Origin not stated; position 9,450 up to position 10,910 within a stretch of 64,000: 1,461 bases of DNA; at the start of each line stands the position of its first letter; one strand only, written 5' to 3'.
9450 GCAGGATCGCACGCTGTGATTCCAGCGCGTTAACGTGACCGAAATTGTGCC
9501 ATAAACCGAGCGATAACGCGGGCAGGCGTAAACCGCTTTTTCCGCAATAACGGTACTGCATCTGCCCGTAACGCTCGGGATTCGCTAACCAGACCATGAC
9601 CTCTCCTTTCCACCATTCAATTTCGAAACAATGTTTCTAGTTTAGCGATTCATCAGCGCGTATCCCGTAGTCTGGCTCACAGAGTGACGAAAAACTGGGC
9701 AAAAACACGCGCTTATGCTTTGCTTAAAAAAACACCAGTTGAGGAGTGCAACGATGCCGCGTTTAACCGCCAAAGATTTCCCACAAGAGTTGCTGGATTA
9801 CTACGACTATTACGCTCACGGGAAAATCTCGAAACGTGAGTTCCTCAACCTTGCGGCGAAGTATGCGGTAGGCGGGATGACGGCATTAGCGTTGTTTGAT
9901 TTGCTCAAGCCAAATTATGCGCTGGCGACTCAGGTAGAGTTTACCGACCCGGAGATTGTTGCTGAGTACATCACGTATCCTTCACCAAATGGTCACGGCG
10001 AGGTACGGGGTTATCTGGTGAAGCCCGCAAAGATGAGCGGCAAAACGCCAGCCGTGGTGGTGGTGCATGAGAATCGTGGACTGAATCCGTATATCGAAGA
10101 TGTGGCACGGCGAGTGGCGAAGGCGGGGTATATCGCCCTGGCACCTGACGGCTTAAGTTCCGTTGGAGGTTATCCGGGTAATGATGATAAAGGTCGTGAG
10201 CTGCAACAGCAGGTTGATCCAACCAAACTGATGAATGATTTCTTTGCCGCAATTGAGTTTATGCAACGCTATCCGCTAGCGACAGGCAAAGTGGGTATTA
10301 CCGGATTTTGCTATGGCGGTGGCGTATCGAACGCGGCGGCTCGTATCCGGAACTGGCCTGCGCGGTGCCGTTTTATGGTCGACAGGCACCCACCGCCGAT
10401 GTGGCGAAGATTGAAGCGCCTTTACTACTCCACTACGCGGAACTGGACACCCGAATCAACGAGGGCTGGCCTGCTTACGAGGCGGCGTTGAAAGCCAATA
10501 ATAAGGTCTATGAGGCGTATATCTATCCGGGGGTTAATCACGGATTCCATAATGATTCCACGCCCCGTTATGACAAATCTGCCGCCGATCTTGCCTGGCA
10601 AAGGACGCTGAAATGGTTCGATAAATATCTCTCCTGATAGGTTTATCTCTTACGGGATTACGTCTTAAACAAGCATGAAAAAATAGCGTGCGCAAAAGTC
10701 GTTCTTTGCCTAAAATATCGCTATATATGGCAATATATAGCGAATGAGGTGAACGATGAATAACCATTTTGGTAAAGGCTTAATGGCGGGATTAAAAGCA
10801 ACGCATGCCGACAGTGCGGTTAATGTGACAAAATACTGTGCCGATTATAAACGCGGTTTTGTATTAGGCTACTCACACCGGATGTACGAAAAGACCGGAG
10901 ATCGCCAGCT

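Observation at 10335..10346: yghX frameshift site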

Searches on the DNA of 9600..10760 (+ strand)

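Call 3: search_dna_similar(query=window:9600-10760:+, collection=ecoli_genomes, mode=near, max_rows=40, rows=spread)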
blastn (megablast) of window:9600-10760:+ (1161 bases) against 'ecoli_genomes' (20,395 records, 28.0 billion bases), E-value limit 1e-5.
Records with a match: 5425; places in all: 6099; records where one place covers at least 80% of the query: 5415.
Genomes with a match: 5425 of 5426; with a place that covers at least 80% of the query: 5415. Places per genome that has any: lowest 1, median 1, highest 3. On chromosomes: 6098 places; on plasmids: 1.
Best place of each record, by identity: >=99% 16; 95-99% 5403; 90-95% 6.
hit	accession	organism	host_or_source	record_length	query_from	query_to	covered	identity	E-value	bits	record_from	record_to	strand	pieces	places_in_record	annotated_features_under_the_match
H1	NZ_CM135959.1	Escherichia coli strain NY1601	Chicken feces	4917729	1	1161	100%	99.7%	0e+0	2126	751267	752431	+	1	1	yghX: YghX family hydrolase | yghW: DUF2623 family protein YghW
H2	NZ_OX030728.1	Escherichia coli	Homo sapiens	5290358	1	1161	100%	98.8%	0e+0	2071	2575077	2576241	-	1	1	yghX: YghX family hydrolase | yghW: DUF2623 family protein YghW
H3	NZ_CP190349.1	Escherichia coli strain EC17CM2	chicken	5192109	1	1161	100%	98.2%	0e+0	2032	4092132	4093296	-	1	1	yghX: YghX family hydrolase | yghW: DUF2623 family protein YghW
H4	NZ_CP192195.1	Escherichia coli strain DSM 101139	clinical sample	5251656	1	1161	100%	98.1%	0e+0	2026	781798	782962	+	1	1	yghX: YghX family hydrolase | yghW: DUF2623 family protein YghW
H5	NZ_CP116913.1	Escherichia coli strain MLI023K1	Homo sapiens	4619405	1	1161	100%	98.0%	0e+0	2021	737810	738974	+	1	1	yghX: YghX family hydrolase | yghW: DUF2623 family protein YghW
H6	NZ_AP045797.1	Escherichia coli strain 23CRST030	Homo sapiens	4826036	1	1161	100%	98.0%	0e+0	2021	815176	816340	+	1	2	yghX: YghX family hydrolase | yghW: DUF2623 family protein YghW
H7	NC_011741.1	Escherichia coli IAI1 strain IAI1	-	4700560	1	1161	100%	97.9%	0e+0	2015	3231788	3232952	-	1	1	yghX: YghX family hydrolase | yghW: DUF2623 family protein YghW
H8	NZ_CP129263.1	Escherichia coli strain STEC1588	Homo sapiens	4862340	1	1161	100%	97.9%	0e+0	2015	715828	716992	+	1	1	yghX: YghX family hydrolase | yghW: DUF2623 family protein YghW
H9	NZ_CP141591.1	Escherichia coli strain W24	calf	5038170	1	1161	100%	97.9%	0e+0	2015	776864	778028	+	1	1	yghX: YghX family hydrolase | yghW: DUF2623 family protein YghW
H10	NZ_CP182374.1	Escherichia coli strain bR_120_Kylling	-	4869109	1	1161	100%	97.9%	0e+0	2015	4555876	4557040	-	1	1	yghX: YghX family hydrolase | yghW: DUF2623 family protein YghW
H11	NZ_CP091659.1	Escherichia coli strain KFu024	river water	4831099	1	1161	100%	97.9%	0e+0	2012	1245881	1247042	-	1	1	yghX: YghX family hydrolase | yghW: DUF2623 family protein YghW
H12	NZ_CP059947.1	Escherichia coli strain 268.2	Turkey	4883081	1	1161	100%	97.9%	0e+0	2010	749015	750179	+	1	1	yghX: YghX family hydrolase | yghW: DUF2623 family protein YghW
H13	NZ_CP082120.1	Escherichia coli strain PC-NDM34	Homo sapiens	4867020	1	1161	100%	97.9%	0e+0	2010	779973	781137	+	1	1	yghX: YghX family hydrolase | yghW: DUF2623 family protein YghW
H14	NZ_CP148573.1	Escherichia coli strain Z1322HEC0006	Homo sapiens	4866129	1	1161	100%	97.9%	0e+0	2010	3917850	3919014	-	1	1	yghX: YghX family hydrolase | yghW: DUF2623 family protein YghW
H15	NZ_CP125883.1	Escherichia coli strain AHM9C61I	chicken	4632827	1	1161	100%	97.9%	0e+0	2010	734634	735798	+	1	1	yghX: YghX family hydrolase | yghW: DUF2623 family protein YghW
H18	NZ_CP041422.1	Escherichia coli strain STEC409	Diarrheal patient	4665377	1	1161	100%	97.9%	0e+0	2008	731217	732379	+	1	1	yghX: YghX family hydrolase | yghW: DUF2623 family protein YghW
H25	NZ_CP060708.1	Escherichia coli strain MFDpir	not applicable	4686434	1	1161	100%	97.7%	0e+0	1995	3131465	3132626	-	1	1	yghX: YghX family hydrolase | yghW: DUF2623 family protein YghW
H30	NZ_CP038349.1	Escherichia coli O157:H7 strain F8952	missing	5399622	1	1161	100%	97.5%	0e+0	1988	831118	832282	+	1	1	yghX: YghX family hydrolase | yghW: DUF2623 family protein YghW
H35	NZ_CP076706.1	Escherichia coli O170:H18 strain CFIAFB20120266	missing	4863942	1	1161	100%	95.5%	0e+0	1860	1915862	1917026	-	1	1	yghX: YghX family hydrolase | yghW: DUF2623 family protein YghW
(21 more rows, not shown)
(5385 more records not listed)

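Call 5: get_annotated_region(hit=H1, flank=1500)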
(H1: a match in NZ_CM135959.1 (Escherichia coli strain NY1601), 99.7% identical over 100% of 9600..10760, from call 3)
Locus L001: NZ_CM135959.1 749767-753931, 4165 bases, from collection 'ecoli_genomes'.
description: Escherichia coli strain NY1601 chromosome, whole genome shotgun sequence
organism: Escherichia coli strain NY1601 (NCBI taxid 562)
replicon: chromosome; assembly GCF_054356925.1
host: -; source: Chicken feces; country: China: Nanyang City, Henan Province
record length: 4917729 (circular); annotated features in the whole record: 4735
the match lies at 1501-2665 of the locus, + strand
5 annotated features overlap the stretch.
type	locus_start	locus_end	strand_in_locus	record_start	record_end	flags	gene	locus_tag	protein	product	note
CDS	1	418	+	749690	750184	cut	yqhA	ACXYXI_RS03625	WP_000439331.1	TIGR00645 family protein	-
CDS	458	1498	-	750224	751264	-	gpr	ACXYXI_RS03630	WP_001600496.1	L-glyceraldehyde 3-phosphate reductase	-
CDS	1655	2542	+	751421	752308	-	yghX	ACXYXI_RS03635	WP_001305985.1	YghX family hydrolase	-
CDS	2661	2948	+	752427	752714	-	yghW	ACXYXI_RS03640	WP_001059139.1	DUF2623 family protein YghW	-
CDS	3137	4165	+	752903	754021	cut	hybO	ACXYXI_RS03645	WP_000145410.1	hydrogenase 2 small subunit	-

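Call 6: get_annotated_region(hit=H25, flank=1500)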
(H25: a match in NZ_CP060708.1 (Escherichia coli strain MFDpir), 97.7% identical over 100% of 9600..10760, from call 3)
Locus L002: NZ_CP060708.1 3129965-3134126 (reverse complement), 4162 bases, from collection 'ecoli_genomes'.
description: Escherichia coli strain MFDpir chromosome, complete genome
organism: Escherichia coli strain MFDpir (NCBI taxid 562)
replicon: chromosome; assembly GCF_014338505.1
host: not applicable; source: not applicable; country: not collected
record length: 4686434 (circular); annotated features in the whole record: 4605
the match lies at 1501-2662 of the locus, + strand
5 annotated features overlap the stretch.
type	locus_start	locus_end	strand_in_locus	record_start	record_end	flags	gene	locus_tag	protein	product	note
CDS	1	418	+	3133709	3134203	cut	yqhA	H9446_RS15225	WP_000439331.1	TIGR00645 family protein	-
CDS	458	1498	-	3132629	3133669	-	gpr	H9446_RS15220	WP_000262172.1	L-glyceraldehyde 3-phosphate reductase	-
CDS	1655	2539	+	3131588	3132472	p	yghX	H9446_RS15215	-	YghX family hydrolase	frameshifted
CDS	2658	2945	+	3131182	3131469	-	yghW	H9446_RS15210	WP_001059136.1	DUF2623 family protein YghW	-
CDS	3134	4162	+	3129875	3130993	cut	hybO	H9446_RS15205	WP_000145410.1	hydrogenase 2 small subunit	-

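Call 7: get_annotated_region(hit=H7, flank=1500)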
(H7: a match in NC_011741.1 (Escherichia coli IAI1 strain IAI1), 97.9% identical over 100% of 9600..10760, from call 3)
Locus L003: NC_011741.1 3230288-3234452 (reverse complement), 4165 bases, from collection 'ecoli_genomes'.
description: Escherichia coli IAI1, complete sequence
organism: Escherichia coli IAI1 strain IAI1 (NCBI taxid 585034)
replicon: chromosome; assembly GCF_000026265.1
host: -; source: -; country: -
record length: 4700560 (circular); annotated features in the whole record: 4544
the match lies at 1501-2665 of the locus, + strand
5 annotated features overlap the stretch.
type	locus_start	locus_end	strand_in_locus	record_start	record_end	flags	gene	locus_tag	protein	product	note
CDS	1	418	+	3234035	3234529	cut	yqhA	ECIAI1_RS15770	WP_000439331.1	TIGR00645 family protein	-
CDS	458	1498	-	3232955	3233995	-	gpr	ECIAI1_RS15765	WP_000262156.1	L-glyceraldehyde 3-phosphate reductase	-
CDS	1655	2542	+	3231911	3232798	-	yghX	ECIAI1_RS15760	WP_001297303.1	YghX family hydrolase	-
CDS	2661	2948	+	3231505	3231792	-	yghW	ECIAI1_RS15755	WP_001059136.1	DUF2623 family protein YghW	-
CDS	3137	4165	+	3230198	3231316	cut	hybO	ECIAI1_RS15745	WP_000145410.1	hydrogenase 2 small subunit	-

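Call 8: get_annotated_region(hit=H18, flank=1500)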
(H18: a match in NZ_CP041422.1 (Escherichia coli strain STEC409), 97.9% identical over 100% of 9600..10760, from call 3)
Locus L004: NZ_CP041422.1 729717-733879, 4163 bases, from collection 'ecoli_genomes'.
description: Escherichia coli strain STEC409 chromosome, complete genome
organism: Escherichia coli strain STEC409 (NCBI taxid 562)
replicon: chromosome; assembly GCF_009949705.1
host: -; source: Diarrheal patient; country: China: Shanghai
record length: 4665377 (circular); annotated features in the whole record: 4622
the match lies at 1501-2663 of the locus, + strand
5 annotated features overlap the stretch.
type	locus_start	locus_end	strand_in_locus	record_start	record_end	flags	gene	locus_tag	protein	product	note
CDS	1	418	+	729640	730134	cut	yqhA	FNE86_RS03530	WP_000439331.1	TIGR00645 family protein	-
CDS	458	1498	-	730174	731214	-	gpr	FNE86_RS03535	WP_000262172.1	L-glyceraldehyde 3-phosphate reductase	-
CDS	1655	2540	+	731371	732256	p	yghX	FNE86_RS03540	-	YghX family hydrolase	frameshifted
CDS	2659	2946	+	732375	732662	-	yghW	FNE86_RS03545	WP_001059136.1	DUF2623 family protein YghW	-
CDS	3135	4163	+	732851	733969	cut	hybO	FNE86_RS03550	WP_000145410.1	hydrogenase 2 small subunit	-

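Call 10: search_dna_similar(query=window:10308-10371:+, collection=ecoli_genomes, mode=near, max_rows=40, rows=best)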
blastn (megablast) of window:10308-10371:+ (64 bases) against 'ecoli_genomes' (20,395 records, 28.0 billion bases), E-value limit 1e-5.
Records with a match: 5417; places in all: 5422; records where one place covers at least 80% of the query: 5417.
Genomes with a match: 5417 of 5426; with a place that covers at least 80% of the query: 5417. Places per genome that has any: lowest 1, median 1, highest 3. On chromosomes: 5421 places; on plasmids: 1.
Best place of each record, by identity: 90-95% 5098; 80-90% 319.
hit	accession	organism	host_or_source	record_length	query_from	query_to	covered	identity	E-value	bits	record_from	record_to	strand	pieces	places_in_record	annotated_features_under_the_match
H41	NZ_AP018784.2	Escherichia coli strain SK1144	-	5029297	1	64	100%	94.1%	4e-19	100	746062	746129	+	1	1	yghX: YghX family hydrolase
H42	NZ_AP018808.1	Escherichia coli strain E2865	Bos taurus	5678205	1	64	100%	94.1%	4e-19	100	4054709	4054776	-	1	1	yghX: YghX family hydrolase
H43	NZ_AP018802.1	Escherichia coli strain E2863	Bos taurus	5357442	1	64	100%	94.1%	4e-19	100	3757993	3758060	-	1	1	yghX: YghX family hydrolase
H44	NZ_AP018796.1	Escherichia coli strain E2855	Bos taurus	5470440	1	64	100%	94.1%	4e-19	100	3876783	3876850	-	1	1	yghX: YghX family hydrolase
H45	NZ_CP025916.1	Escherichia coli strain 120899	Homo sapiens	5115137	1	64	100%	94.1%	4e-19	100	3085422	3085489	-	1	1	yghX: YghX family hydrolase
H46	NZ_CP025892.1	Escherichia coli strain 503025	Homo sapiens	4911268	1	64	100%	94.1%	4e-19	100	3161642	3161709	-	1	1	yghX: YghX family hydrolase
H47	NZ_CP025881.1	Escherichia coli strain 503440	Homo sapiens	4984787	1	64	100%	94.1%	4e-19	100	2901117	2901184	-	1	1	yghX: YghX family hydrolase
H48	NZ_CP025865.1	Escherichia coli strain 504211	Homo sapiens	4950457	1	64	100%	94.1%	4e-19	100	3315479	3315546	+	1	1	yghX: YghX family hydrolase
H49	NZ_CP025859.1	Escherichia coli strain 504239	Homo sapiens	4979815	1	64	100%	94.1%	4e-19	100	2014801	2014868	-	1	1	yghX: YghX family hydrolase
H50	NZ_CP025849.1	Escherichia coli strain 600468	Homo sapiens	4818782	1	64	100%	94.1%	4e-19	100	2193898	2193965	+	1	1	yghX: YghX family hydrolase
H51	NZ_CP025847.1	Escherichia coli strain 602354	Homo sapiens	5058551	1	64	100%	94.1%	4e-19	100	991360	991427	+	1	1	yghX: YghX family hydrolase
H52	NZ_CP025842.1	Escherichia coli strain 720632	Homo sapiens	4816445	1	64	100%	94.1%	4e-19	100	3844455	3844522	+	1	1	yghX: YghX family hydrolase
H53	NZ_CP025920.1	Escherichia coli strain 103605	Homo sapiens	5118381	1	64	100%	94.1%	4e-19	100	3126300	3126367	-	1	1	yghX: YghX family hydrolase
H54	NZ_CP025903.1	Escherichia coli strain 300709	Homo sapiens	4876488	1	64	100%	94.1%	4e-19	100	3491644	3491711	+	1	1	yghX: YghX family hydrolase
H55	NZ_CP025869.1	Escherichia coli strain 503829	Homo sapiens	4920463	1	64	100%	94.1%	4e-19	100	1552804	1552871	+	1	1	yghX: YghX family hydrolase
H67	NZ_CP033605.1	Escherichia coli O157:H7 strain TR01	Cattle carcass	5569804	1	64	100%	94.1%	4e-19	100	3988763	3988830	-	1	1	yghX: YghX family hydrolase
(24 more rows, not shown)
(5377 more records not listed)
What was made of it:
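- The junction 64-mer is found in 0 of 5,417 complete genomes; every hit is at most 94.1% identical, which is the gap alone (call 10).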
